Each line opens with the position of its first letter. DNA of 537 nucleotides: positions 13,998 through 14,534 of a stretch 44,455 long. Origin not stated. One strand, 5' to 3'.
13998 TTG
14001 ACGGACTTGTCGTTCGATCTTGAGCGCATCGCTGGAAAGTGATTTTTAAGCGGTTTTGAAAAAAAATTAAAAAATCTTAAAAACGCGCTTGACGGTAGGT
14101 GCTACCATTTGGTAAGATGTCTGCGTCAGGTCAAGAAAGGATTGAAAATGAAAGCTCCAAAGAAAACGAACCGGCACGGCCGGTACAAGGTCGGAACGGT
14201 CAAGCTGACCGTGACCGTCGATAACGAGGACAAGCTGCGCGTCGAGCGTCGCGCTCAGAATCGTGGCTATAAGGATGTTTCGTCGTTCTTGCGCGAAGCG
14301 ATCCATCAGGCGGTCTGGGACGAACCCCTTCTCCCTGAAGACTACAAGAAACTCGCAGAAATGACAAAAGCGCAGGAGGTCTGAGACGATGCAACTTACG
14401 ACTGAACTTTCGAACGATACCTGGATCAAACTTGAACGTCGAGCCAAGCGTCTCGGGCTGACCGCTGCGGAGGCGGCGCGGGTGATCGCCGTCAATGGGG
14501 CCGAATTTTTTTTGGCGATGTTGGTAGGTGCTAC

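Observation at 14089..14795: Non-canonical lysis-lysogeny switch: three tandem RHH proteins and a thrice-repeated perfect palindromic operator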

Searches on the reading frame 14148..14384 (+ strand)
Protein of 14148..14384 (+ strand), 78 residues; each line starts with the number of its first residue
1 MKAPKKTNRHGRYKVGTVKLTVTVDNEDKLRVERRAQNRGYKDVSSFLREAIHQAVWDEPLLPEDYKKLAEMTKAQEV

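Call 14: search_protein_families(library=pfam, max_evalue=1, proteins=[window:14148-14384:+])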
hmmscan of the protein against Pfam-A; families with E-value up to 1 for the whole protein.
window:14148-14384:+ (78 aa): 2 families
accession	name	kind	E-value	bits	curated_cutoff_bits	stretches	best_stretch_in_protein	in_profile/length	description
PF01402.27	RHH_1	-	9.4e-05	22.7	20.5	1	20-56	2-37/39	Ribbon-helix-helix protein, copG family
PF21983.2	NikA-like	-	0.018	15.6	27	1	17-52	4-38/72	Mobilization protein NikA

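Call 15: search_protein_families(library=phrogs, max_evalue=1, proteins=[window:14148-14384:+])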
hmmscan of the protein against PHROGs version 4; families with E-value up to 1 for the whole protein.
window:14148-14384:+ (78 aa): 1 family
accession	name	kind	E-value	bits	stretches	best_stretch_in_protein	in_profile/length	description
phrog_13890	-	unknown function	0.08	13.9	1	20-55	20-54/73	-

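Call 24: find_encoding_contigs(protein=window:14148-14384:+, flank=8000, max_places=10)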
Protein window:14148-14384:+ (78 aa): 18 contigs read that carry it; 10 places shown.
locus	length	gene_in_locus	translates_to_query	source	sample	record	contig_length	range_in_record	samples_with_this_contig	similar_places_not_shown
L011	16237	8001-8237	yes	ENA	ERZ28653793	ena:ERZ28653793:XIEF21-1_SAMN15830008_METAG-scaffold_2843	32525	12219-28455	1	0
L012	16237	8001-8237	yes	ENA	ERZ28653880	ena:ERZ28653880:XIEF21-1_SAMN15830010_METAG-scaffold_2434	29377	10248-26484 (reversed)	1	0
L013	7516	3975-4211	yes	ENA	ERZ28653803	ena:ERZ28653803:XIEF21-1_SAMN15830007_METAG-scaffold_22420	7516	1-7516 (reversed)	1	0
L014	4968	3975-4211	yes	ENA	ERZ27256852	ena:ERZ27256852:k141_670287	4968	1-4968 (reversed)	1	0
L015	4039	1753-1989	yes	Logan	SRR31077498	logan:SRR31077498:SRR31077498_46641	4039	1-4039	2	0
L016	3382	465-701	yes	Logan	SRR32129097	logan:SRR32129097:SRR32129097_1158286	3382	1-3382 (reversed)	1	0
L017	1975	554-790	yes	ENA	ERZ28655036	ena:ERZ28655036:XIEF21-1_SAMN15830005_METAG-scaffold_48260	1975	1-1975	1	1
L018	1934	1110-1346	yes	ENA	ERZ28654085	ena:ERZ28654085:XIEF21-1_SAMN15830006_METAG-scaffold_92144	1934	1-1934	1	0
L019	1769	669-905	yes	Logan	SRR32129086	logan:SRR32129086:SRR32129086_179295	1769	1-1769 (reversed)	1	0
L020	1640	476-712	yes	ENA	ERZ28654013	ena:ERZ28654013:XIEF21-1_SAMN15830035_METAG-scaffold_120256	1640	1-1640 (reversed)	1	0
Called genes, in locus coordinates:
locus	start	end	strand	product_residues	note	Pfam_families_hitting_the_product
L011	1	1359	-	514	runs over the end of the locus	PF01408:GFO_IDH_MocA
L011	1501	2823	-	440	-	PF00657:Lipase_GDSL, PF13472:Lipase_GDSL_2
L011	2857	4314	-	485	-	PF01229:Glyco_hydro_39 (weak)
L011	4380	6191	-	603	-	PF16499:Melibiase_2, PF17801:Melibiase_C (weak)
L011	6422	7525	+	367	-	PF00589:Phage_integrase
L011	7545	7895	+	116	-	-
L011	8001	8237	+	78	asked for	-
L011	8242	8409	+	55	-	-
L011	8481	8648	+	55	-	-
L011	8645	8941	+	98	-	PF12728:HTH_17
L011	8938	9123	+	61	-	-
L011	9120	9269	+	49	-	-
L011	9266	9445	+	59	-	-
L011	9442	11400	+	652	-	-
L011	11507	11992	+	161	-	-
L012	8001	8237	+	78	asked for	-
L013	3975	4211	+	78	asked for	-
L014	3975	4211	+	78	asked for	-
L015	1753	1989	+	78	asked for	-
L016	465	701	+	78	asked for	-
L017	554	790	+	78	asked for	-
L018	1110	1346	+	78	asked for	-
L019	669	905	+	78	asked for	-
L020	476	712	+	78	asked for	-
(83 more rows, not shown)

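Call 26: find_homologous_proteins(query=window:14148-14384:+, max_evalue=0.01)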
Query window:14148-14384:+ (78 aa): 24 proteins with E <= 0.01 among 24 candidates.
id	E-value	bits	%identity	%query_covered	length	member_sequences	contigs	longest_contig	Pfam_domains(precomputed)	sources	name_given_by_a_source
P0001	1.7e-41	157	95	100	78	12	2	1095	PF01402.28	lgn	-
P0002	1.6e-34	135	82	99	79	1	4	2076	-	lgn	-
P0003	4.9e-29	117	73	95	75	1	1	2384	-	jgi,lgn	jgi:hypothetical protein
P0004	7.0e-29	117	76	92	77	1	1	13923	-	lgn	-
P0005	2.2e-27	112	71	94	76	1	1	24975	-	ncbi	-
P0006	8.5e-27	110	73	94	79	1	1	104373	-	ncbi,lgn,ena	-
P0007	4.1e-26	108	71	88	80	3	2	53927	-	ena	-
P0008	6.5e-26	107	70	94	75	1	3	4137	-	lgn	-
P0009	1.7e-25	106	68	99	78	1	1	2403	-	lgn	-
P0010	1.8e-25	106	71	92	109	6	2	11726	-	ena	-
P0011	9.4e-25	104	67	94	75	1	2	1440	-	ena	-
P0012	3.5e-24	102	69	90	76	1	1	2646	-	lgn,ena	-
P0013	5.9e-24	101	65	92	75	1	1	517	-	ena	-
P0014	3.5e-23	99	64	92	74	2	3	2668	-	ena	-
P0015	6.7e-23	98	62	97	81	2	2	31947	-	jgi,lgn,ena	-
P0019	1.7e-21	93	59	95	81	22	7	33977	-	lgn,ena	-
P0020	3.0e-21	93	58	95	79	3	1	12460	-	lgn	-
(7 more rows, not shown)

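Call 33: find_encoding_contigs(protein=P0006, flank=6000, max_places=2)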
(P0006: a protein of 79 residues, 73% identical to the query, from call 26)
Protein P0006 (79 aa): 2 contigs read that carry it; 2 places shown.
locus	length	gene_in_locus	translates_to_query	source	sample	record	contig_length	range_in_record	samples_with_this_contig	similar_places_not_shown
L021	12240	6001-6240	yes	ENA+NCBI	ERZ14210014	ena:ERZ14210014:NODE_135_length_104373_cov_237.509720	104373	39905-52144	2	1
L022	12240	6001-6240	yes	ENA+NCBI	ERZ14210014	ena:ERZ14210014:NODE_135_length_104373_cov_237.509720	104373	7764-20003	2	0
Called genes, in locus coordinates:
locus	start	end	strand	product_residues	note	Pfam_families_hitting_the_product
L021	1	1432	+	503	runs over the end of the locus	-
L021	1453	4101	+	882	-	-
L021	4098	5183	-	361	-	PF00589:Phage_integrase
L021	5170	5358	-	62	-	-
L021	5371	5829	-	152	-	-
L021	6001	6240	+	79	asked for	-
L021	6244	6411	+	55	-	-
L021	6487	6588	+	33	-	-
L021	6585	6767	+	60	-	-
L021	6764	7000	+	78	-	-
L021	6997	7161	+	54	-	-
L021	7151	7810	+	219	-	-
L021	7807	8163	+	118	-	-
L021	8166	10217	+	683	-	-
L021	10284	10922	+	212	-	-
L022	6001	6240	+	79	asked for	-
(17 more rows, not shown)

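Call 34: find_encoding_contigs(protein=P0005, flank=6000, max_places=2)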
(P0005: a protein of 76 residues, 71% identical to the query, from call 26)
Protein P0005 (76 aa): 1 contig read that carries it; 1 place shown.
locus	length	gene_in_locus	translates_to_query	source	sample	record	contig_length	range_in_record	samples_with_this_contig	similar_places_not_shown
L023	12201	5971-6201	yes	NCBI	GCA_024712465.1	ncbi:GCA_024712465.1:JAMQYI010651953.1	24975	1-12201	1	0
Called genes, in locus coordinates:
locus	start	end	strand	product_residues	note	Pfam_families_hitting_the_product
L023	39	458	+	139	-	-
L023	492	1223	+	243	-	-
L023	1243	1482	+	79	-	-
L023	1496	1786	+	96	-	-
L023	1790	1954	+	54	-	-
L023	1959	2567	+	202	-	-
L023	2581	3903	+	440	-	PF14284:PcfJ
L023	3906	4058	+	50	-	-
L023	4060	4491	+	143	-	-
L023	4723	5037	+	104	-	-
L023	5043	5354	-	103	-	PF13560:HTH_31, PF12844:HTH_19, PF01381:HTH_3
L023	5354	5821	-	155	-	-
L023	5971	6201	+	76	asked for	-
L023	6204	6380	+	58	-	-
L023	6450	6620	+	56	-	-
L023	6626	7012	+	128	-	-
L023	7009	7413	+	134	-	-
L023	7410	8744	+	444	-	PF02463:SMC_N (faint), PF13175:AAA_15 (weak), PF13476:AAA_23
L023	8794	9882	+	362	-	PF13479:AAA_24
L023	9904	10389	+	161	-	-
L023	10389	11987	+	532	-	PF00270:DEAD, PF04851:ResIII, PF18766:SWI2_SNF2, PF00271:Helicase_C (weak)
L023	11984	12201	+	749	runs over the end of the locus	PF13481:AAA_25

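Call 35: find_encoding_contigs(protein=P0007, flank=6000, max_places=2)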
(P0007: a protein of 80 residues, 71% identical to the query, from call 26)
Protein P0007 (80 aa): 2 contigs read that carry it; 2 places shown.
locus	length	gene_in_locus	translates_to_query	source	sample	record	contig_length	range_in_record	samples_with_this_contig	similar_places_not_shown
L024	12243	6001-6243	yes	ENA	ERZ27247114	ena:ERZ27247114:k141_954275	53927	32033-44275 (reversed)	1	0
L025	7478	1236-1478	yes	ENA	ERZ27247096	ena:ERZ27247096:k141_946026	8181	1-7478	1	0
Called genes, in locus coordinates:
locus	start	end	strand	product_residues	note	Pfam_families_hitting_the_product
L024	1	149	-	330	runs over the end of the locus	PF01207:Dus, PF00977:His_biosynth (weak)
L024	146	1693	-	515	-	-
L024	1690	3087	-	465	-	PF14237:GYF_2 (faint)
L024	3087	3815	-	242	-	PF14237:GYF_2 (weak)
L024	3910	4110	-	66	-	-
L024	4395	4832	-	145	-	-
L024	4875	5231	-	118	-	-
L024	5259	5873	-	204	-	-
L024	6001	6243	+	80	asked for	-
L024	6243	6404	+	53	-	-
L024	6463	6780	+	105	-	-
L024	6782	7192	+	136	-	-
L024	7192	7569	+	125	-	-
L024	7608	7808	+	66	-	-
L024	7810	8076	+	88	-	-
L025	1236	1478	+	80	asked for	-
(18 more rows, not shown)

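Call 37: find_encoding_contigs(protein=P0019, flank=6000, max_places=2)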
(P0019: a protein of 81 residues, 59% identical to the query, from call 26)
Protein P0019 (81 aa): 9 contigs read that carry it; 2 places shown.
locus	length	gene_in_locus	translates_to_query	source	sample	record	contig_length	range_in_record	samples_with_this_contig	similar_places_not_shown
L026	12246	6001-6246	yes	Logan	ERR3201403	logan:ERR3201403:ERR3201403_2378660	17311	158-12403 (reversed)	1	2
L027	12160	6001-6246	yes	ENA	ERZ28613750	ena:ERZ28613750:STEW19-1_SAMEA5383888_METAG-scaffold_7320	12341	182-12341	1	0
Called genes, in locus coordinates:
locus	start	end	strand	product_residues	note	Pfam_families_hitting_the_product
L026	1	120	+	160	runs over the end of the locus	-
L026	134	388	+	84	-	-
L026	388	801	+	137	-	PF07087:DUF1353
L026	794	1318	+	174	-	-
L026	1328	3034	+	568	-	-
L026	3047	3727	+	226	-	-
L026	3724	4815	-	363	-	PF00589:Phage_integrase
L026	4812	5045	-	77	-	-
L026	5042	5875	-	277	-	-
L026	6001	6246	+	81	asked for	-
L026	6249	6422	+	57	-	-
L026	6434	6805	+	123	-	-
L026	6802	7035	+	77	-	-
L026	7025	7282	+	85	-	-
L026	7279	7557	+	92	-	-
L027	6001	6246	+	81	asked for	-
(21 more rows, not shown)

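Call 38: find_encoding_contigs(protein=P0020, flank=6000, max_places=1)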
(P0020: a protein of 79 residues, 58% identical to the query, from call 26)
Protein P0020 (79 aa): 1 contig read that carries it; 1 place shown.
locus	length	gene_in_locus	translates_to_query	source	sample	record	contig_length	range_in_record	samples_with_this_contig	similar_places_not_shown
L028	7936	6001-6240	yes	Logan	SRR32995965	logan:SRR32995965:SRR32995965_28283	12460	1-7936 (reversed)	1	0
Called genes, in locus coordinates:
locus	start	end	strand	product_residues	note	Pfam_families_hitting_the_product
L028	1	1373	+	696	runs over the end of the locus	-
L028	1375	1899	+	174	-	-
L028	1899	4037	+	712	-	PF09479:Flg_new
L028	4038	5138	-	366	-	PF00589:Phage_integrase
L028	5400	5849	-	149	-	-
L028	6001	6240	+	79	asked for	-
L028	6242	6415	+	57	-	-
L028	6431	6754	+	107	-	-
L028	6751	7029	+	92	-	-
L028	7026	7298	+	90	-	-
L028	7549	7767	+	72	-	-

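Call 39: find_encoding_contigs(protein=P0004, flank=6000, max_places=1)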
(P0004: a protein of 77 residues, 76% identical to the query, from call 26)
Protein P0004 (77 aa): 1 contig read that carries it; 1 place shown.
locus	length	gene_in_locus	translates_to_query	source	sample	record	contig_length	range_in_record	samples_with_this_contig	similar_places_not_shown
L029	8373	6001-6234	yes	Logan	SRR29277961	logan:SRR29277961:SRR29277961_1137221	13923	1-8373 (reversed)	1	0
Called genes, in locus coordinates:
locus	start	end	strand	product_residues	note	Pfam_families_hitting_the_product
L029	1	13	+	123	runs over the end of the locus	-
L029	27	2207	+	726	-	-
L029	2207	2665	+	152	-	-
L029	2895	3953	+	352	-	PF18998:Flg_new_2 (faint), PF09479:Flg_new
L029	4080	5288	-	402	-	PF00589:Phage_integrase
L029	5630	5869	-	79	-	-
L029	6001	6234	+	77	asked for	-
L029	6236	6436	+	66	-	-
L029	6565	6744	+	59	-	PF22513:FitA-like_RHH (weak)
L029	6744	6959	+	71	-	-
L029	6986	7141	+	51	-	-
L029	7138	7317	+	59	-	-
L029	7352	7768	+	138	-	-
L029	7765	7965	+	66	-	-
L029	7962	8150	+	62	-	-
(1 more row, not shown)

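Call 40: find_encoding_contigs(protein=P0010, flank=6000, max_places=1)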
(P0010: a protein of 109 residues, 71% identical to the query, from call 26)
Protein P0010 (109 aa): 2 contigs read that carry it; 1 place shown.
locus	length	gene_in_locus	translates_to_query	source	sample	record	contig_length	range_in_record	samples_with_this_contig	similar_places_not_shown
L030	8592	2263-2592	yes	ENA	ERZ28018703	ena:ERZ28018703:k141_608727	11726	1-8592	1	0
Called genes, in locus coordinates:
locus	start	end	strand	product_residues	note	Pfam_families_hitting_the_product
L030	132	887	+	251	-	-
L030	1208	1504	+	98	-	-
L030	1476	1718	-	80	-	PF01381:HTH_3 (faint)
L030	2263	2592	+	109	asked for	-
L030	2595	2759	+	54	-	-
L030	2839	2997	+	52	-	-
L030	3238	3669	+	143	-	-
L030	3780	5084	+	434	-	PF02463:SMC_N (weak), PF13175:AAA_15, PF13476:AAA_23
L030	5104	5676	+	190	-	-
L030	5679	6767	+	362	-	PF13479:AAA_24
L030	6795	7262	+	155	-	-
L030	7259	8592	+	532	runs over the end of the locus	PF00270:DEAD, PF04851:ResIII, PF18766:SWI2_SNF2, PF00271:Helicase_C (weak)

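Call 49: search_solved_structures(query=A3, max_evalue=10, show_alignments=2)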
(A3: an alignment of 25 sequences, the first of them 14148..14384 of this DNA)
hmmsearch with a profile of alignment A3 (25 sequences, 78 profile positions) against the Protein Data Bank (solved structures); distinct sequences matched with E-value up to 10: 2.
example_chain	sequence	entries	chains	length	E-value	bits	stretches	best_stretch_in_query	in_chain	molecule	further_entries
6dcs_A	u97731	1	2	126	0.41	14.1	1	4-31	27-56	Stage III sporulation protein AF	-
1q5v_A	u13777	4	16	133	0.99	12.8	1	19-59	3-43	Nickel responsive regulator | Nickel-responsive regulator | Nickel-responsive regulatory protein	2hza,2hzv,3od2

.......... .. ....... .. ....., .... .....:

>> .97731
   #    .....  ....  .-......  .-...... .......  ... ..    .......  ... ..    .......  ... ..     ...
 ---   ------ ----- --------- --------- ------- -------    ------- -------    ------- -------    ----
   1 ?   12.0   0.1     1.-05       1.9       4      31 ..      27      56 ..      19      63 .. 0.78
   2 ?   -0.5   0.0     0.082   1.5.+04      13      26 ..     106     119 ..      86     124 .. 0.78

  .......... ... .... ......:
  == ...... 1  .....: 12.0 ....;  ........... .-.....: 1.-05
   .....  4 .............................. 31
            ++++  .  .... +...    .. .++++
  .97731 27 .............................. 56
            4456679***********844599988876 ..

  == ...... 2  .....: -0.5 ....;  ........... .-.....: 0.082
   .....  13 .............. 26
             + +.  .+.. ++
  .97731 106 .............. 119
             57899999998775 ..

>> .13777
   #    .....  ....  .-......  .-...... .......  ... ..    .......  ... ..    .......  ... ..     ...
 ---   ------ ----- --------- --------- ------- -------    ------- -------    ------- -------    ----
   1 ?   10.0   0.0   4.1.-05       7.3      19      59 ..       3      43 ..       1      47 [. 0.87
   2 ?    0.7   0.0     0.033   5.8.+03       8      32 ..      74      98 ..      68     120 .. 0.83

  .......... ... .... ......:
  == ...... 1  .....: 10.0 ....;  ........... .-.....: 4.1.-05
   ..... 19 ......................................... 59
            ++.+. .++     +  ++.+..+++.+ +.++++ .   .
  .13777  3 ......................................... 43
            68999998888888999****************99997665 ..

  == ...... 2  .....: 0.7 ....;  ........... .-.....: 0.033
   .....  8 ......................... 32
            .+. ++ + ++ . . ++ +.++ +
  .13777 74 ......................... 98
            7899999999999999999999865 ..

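Call 67: find_related_loci(query=A3, collection=genome_contigs, flank=2500)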
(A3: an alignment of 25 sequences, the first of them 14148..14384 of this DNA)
Query A3 (78 aa) in genome_contigs; peptide patterns used: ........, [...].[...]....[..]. (x = any residue, [..] = any of these).
83 stretches matched a pattern; 4 encode a relative of the query (tblastn E <= 1e-3); 4 distinct loci.
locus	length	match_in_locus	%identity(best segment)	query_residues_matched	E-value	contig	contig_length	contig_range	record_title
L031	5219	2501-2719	73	5-77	2e-34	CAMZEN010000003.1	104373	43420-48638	MAG TPA_asm: uncultured Verrucomicrobia bacterium isolate SRR10912534_bin.105_metaWRAP_v1.3_MAG genome assembly, contig:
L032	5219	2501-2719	73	5-77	2e-34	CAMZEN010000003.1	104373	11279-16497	MAG TPA_asm: uncultured Verrucomicrobia bacterium isolate SRR10912534_bin.105_metaWRAP_v1.3_MAG genome assembly, contig:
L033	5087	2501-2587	48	48-78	1e-5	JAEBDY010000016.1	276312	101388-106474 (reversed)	UNVERIFIED_CONTAM: Umezawaea sp. cmx-9-4 cmx-9-4_NODE_16_length_276312_cov_26.722259, whole genome shotgun sequence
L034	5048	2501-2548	75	53-68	4e-5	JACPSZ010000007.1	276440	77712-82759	MAG: Thaumarchaeota archaeon isolate NC_groundwater_719_Ag_S-0.2um_45_15 S36_SO-2_scaffold_38968, whole genome shotgun s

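Call 68: find_related_loci(query=A3, collection=viral_contigs, flank=2500)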
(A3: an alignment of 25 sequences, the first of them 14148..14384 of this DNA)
Query A3 (78 aa) in viral_contigs; peptide patterns used: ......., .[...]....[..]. (x = any residue, [..] = any of these).
80 stretches matched a pattern; 4 encode a relative of the query (tblastn E <= 1e-3); 4 distinct loci.
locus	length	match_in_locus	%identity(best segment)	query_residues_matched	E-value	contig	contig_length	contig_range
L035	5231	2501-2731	62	2-77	4e-30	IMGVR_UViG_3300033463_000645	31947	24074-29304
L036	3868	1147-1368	59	5-78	2e-28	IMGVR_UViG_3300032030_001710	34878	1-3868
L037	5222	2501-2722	59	5-78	2e-28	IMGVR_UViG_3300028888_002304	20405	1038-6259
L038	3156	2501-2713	65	8-78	1e-27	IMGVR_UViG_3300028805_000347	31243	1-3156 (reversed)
